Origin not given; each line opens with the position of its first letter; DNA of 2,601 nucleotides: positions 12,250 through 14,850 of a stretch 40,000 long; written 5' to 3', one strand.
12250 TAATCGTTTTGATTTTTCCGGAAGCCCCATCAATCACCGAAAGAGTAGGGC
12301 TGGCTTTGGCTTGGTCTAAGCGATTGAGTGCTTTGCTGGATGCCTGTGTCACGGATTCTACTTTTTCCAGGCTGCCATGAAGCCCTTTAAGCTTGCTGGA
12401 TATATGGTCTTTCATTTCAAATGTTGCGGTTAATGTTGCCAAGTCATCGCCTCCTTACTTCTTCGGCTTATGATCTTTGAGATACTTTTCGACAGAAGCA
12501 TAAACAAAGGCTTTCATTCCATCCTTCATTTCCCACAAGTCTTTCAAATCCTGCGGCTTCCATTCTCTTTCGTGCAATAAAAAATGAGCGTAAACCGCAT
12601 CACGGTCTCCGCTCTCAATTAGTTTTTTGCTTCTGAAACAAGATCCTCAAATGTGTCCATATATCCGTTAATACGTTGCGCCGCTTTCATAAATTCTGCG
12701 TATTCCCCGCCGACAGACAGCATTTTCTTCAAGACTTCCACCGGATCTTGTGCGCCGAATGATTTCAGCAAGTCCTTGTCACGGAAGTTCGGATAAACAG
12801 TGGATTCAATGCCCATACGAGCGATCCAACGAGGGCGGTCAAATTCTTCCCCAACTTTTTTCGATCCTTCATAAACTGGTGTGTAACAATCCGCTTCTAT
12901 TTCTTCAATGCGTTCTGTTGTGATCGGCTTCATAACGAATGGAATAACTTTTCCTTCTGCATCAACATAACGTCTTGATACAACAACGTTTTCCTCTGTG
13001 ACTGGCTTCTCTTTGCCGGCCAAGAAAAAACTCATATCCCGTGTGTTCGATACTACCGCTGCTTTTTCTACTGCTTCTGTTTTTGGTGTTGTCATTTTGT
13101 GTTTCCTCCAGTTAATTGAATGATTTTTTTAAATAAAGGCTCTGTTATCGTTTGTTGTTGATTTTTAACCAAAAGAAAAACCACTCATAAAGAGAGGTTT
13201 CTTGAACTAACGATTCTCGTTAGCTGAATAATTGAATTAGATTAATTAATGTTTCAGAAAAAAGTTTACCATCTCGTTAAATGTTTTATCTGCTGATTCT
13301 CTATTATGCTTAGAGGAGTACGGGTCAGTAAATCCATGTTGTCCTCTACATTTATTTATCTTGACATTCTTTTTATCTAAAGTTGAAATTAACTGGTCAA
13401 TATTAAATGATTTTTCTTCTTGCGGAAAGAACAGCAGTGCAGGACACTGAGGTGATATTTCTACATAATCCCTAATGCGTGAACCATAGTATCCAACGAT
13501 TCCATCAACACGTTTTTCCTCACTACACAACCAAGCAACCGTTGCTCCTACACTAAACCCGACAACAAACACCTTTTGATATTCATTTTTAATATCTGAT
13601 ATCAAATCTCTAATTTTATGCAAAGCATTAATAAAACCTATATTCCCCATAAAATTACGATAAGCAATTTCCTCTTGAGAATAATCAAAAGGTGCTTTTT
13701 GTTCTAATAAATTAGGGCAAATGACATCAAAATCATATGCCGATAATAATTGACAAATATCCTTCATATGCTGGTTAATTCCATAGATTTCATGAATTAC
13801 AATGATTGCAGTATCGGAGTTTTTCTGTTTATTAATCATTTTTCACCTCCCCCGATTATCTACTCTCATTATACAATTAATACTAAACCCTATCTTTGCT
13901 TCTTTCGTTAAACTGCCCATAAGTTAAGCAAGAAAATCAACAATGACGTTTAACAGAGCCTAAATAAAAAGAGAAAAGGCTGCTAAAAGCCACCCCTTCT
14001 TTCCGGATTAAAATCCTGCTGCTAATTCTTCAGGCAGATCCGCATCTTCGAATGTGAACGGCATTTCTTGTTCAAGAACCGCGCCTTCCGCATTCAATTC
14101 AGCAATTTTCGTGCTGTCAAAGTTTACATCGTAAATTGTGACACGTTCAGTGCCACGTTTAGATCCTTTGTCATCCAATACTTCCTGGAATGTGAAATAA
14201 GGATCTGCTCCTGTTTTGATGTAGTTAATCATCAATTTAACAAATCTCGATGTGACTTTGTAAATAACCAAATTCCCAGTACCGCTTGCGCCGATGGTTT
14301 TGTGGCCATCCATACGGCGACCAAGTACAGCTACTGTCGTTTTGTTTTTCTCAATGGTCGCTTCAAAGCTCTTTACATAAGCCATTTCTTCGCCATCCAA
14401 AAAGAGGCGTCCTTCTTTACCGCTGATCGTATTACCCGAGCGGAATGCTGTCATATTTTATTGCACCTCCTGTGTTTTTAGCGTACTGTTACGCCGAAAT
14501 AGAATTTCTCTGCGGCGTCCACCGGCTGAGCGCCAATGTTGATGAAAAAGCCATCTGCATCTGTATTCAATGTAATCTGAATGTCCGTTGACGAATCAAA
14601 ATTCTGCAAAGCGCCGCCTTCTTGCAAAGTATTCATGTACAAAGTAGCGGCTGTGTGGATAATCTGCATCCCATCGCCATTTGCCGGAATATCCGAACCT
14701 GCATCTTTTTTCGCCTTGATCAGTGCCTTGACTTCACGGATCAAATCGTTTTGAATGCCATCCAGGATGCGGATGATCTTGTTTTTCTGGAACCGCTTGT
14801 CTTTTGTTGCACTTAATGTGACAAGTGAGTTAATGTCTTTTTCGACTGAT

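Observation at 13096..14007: Dienelactone-hydrolase-like esterase wedged between tail tube and tail chaperone genes, bounded by 11-bp inverted repeats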

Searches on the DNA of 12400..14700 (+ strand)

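Call 8: search_dna_similar(query=window:12400-14700:+, collection=phages, mode=near, max_rows=20)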
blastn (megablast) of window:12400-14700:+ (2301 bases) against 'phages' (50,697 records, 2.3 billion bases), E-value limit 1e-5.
No match.

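Call 77: search_dna_similar(query=window:13100-14000:-, collection=plasmids, mode=distant, max_rows=15)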
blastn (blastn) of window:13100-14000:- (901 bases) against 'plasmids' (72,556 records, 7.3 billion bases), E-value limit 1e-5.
Records with a match: 2; places in all: 2; records where one place covers at least 80% of the query: 0.
Best place of each record, by identity: 60-80% 2.
By first word of the organism name: Bacillus 2.
By predicted mobility (MOB-suite, as given by PLSDB): non-mobilizable 2.
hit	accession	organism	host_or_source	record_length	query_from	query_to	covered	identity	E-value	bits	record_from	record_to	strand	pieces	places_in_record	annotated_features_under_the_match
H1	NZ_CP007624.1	Bacillus pseudomycoides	-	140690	805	875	8%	78.9%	3e-6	62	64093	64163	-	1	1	none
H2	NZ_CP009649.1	Bacillus pseudomycoides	-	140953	805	875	8%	78.9%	3e-6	62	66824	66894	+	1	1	none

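Call 78: search_dna_similar(query=window:13100-14000:-, collection=phages, mode=distant, max_rows=15)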
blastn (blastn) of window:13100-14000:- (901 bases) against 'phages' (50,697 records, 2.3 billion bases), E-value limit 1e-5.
No match.
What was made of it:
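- Tried and rejected: Megablast of 12400-14700 and blastn of the cassette against 50,697 phage records found nothing (calls 8, 78).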

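Call 79: get_annotated_region(hit=H1, flank=3000)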
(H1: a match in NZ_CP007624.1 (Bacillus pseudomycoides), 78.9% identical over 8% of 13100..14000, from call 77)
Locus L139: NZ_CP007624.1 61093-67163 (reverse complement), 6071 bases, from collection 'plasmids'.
description: Bacillus pseudomycoides strain 219298 plasmid unnamed_4, complete sequence
organism: Bacillus pseudomycoides (NCBI taxid 64104)
taxonomy: Bacteria; Bacillota; Bacilli; Bacillales; Bacillaceae; Bacillus; Bacillus pseudomycoides
host: -; source: -; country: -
typing (MOB-suite, as given by PLSDB): non-mobilizable; replicon rep_cluster_125,rep_cluster_1869
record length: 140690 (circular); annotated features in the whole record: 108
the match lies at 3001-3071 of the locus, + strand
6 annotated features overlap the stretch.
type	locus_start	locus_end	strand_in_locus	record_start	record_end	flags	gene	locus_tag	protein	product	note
CDS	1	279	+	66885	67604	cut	-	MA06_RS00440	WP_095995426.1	Rpn family recombination-promoting nuclease/putative transposase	-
CDS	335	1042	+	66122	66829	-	-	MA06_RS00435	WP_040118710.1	IS6 family transposase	-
CDS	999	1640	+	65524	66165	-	-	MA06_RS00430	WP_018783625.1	CPBP family glutamic-type intramembrane protease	GO:0071586 - CAAX-box protein processing [Evidence IEA]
CDS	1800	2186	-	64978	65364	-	-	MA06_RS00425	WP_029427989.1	hypothetical protein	-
CDS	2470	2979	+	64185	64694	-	-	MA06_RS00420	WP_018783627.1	DUF4303 domain-containing protein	-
CDS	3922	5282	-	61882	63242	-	-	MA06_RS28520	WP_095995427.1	IS3 family transposase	-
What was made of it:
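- An IS6-family transposase lies about 1.3 kb from the cassette in L139, but it is not bounded by these repeats (call 79).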
